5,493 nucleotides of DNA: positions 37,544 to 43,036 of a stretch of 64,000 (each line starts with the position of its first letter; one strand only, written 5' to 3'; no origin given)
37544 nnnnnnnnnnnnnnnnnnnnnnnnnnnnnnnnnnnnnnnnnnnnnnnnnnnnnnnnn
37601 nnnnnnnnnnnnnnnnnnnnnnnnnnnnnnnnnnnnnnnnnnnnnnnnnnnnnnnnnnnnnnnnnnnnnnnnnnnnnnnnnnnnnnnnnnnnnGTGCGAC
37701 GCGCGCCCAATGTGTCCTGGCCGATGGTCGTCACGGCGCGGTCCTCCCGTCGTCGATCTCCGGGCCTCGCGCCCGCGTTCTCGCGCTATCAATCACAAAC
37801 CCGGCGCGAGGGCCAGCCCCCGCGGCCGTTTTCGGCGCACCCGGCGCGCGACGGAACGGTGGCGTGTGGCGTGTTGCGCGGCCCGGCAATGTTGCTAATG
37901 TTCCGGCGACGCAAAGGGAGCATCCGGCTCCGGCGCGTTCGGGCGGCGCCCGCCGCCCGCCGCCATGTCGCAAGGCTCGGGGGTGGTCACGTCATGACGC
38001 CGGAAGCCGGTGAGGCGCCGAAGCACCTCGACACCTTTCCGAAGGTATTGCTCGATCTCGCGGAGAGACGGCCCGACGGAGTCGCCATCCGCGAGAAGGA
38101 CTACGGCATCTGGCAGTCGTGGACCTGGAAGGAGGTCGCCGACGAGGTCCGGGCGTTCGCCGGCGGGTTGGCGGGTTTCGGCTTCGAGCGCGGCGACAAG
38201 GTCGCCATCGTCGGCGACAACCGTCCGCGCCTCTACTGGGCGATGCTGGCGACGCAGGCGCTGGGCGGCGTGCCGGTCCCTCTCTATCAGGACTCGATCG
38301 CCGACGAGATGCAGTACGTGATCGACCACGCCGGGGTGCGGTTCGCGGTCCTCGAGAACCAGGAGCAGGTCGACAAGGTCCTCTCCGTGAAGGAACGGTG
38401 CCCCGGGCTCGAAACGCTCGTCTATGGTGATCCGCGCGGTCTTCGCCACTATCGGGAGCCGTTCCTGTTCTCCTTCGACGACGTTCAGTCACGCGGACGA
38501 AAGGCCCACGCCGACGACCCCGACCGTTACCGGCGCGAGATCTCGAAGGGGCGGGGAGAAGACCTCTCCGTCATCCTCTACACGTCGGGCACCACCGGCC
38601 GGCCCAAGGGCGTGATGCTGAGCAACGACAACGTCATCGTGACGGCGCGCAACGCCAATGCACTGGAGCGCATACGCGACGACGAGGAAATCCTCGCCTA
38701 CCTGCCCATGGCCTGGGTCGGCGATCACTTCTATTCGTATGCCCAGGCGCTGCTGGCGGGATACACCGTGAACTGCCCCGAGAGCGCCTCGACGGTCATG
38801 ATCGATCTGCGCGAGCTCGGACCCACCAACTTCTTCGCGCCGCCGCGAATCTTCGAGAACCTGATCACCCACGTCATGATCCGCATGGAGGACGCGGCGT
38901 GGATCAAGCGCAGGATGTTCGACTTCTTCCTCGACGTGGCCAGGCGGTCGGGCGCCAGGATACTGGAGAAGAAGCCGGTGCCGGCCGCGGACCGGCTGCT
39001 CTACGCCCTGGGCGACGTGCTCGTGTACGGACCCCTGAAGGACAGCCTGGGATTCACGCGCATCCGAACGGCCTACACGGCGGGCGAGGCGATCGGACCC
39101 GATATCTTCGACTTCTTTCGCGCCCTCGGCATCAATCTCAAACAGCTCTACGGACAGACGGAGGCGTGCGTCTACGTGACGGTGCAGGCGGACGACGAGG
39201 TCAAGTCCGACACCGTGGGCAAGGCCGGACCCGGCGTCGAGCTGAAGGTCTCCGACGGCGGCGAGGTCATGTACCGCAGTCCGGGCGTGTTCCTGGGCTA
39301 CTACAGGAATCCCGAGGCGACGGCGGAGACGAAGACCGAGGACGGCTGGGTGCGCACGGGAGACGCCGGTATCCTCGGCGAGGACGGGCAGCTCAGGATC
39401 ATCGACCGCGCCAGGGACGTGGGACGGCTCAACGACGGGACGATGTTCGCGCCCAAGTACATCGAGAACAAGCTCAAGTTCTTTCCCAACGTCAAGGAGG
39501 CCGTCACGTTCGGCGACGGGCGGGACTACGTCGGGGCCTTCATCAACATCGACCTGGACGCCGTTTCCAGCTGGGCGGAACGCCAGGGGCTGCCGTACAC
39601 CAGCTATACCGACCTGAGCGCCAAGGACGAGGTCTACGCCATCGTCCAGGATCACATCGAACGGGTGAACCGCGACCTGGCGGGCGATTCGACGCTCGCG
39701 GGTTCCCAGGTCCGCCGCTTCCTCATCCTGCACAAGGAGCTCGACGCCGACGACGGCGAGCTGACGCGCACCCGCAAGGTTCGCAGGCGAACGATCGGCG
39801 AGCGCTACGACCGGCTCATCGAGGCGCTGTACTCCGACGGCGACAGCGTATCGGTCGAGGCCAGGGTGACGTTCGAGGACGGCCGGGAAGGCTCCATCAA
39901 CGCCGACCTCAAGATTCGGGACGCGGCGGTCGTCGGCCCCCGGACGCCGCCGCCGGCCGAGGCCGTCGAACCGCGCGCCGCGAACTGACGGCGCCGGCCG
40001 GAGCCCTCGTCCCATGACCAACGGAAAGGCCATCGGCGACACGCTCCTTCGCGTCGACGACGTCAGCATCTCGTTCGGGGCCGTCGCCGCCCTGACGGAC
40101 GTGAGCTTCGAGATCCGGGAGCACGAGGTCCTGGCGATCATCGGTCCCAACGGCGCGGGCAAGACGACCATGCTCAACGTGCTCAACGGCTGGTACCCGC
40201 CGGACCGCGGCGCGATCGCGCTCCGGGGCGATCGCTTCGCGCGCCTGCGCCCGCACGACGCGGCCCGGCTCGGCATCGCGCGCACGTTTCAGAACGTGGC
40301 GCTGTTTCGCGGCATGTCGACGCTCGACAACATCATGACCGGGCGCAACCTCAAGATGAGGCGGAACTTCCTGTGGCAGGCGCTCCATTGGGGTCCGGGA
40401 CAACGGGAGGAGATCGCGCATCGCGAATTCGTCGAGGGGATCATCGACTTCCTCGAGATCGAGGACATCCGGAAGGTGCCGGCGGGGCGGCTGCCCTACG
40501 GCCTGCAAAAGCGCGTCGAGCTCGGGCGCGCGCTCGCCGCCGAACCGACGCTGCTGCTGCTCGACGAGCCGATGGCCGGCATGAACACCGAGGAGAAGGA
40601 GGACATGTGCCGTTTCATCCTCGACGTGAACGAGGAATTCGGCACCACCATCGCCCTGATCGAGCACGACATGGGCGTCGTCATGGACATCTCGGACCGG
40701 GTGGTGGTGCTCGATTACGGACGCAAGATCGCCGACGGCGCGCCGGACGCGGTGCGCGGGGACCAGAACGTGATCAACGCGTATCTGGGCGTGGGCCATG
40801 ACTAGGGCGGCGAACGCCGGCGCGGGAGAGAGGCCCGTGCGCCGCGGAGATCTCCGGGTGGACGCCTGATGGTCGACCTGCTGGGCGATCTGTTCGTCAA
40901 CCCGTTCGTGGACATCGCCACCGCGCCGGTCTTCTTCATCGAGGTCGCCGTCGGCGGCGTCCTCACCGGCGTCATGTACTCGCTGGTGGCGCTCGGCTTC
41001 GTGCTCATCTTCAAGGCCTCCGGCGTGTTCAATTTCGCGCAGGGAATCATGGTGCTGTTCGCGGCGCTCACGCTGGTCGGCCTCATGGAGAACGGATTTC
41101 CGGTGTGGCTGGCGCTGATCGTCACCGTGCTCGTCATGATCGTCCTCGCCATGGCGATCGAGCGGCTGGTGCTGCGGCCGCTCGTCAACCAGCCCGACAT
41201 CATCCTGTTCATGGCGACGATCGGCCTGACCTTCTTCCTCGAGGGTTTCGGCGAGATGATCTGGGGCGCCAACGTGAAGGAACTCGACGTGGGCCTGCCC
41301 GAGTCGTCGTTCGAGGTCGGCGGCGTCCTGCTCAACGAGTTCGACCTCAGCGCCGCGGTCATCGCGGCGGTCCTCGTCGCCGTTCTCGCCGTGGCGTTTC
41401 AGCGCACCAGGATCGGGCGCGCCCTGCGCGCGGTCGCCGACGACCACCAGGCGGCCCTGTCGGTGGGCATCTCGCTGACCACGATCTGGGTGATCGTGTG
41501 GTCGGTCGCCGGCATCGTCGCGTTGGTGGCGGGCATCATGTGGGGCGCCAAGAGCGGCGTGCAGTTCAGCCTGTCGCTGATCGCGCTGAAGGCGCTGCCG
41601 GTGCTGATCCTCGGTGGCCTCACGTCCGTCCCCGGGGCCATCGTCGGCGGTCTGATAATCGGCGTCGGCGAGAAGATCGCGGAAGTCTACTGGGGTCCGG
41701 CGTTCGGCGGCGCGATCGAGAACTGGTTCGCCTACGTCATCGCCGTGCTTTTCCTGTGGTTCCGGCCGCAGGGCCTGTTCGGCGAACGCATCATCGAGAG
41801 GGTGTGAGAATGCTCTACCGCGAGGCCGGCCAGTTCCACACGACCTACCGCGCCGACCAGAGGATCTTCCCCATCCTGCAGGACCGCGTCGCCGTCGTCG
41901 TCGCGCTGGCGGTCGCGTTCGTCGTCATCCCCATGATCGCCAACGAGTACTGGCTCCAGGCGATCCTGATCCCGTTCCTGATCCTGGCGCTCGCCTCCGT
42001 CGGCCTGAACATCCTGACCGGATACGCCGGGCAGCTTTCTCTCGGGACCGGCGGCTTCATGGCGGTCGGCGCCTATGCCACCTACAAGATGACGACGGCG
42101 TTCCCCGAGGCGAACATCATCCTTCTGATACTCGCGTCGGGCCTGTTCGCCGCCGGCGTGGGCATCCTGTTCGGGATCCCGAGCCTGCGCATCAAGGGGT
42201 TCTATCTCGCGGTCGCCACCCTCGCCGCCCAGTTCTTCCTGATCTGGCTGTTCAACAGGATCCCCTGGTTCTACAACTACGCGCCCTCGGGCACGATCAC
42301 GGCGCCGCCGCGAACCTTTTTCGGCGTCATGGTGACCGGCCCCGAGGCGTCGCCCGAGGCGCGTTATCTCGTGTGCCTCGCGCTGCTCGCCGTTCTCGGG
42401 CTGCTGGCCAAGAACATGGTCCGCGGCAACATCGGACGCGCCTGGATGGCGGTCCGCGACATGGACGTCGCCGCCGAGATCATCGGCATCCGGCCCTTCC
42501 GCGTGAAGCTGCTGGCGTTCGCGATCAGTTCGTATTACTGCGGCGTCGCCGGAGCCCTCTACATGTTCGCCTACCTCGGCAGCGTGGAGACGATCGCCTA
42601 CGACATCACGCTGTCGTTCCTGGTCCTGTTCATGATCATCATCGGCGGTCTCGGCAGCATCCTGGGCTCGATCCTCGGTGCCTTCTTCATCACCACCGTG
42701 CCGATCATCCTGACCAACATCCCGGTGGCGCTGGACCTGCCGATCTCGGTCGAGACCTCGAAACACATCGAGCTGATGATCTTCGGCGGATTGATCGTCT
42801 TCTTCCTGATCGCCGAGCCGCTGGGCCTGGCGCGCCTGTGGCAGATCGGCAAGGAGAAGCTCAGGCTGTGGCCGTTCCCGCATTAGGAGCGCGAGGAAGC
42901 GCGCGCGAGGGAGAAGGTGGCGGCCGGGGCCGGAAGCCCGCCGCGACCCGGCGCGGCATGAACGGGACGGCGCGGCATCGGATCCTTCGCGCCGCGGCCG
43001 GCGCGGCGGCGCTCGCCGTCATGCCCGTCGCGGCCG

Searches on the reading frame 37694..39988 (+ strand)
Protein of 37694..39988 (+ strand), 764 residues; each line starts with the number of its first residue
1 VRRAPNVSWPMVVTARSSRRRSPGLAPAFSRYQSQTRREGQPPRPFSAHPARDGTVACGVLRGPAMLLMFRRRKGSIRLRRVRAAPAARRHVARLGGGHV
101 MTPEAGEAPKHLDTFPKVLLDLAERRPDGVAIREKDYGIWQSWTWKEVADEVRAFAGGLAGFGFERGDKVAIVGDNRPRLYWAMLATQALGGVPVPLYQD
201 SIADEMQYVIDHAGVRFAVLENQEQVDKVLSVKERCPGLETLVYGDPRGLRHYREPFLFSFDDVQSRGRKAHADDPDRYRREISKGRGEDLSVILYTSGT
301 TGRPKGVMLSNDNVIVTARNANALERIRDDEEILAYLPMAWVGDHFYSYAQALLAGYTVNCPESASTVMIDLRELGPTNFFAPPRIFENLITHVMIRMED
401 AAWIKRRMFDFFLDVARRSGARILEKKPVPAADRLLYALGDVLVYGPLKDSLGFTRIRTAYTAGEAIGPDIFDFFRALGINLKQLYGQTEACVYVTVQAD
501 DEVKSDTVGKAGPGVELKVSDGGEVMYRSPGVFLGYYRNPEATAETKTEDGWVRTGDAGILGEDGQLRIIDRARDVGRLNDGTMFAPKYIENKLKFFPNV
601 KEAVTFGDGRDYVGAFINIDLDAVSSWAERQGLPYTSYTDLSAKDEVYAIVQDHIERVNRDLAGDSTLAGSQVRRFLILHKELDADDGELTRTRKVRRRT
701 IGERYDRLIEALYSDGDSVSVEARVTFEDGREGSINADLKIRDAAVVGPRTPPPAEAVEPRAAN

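Call 35: search_protein_families(library=pfam, proteins=[window:37694-39988:+], max_evalue=0.001)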
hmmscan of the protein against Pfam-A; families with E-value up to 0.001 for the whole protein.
window:37694-39988:+ (764 aa): 2 families
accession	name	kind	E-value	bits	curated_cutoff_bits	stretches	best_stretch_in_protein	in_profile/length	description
PF00501.34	AMP-binding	-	3e-69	234.1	29.9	1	123-537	5-384/384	AMP-binding enzyme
PF23562.2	AMP-binding_C_3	-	1.9e-08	35.1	20.8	1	579-715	6-122/124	AMP-binding enzyme C-terminal domain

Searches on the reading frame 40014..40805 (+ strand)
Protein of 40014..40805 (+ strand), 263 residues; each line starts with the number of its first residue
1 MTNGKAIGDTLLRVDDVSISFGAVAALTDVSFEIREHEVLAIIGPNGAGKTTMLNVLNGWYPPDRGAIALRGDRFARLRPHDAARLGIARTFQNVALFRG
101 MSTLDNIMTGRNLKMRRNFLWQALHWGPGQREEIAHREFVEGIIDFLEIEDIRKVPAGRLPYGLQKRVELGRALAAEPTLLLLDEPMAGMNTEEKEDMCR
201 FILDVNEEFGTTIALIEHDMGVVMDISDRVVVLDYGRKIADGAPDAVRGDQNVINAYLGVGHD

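Call 35: search_protein_families(library=pfam, proteins=[window:40014-40805:+], max_evalue=0.001)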
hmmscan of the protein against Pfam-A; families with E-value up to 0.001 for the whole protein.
window:40014-40805:+ (263 aa): 4 families
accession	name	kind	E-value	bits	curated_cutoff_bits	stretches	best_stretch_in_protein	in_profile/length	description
PF00005.33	ABC_tran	-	2.1e-27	96.8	25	1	27-188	1-137/137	ABC transporter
PF12399.14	BCA_ABC_TP_C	-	6.6e-09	35.6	25.5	1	237-263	1-27/27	Branched-chain amino acid ATP-binding cassette transporter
PF13304.12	AAA_21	-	6.1e-05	23.7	27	0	40-57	2-19/304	AAA domain, putative AbiEii toxin, Type IV TA system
PF13476.12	AAA_23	-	0.00076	20.6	27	0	29-57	12-39/201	AAA domain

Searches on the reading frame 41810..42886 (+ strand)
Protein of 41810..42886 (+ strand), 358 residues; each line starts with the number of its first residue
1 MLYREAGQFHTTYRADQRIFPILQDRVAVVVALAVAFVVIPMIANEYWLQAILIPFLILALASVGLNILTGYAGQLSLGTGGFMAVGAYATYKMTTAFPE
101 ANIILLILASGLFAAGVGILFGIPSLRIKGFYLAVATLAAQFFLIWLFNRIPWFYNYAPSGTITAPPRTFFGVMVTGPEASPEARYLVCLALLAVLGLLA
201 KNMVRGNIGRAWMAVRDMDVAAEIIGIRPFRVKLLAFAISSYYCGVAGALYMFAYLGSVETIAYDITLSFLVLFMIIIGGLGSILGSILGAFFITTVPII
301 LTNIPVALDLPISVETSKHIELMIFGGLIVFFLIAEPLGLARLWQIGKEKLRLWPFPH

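Call 78: search_protein_families(library=pfam, proteins=[window:41810-42886:+], max_evalue=0.001)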
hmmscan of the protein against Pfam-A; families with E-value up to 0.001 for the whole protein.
window:41810-42886:+ (358 aa): 1 family
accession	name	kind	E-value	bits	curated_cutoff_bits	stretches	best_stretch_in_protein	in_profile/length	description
PF02653.21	BPD_transp_2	-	2.2e-34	119.3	26.8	1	51-333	4-269/269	Branched-chain amino acid transport system / permease component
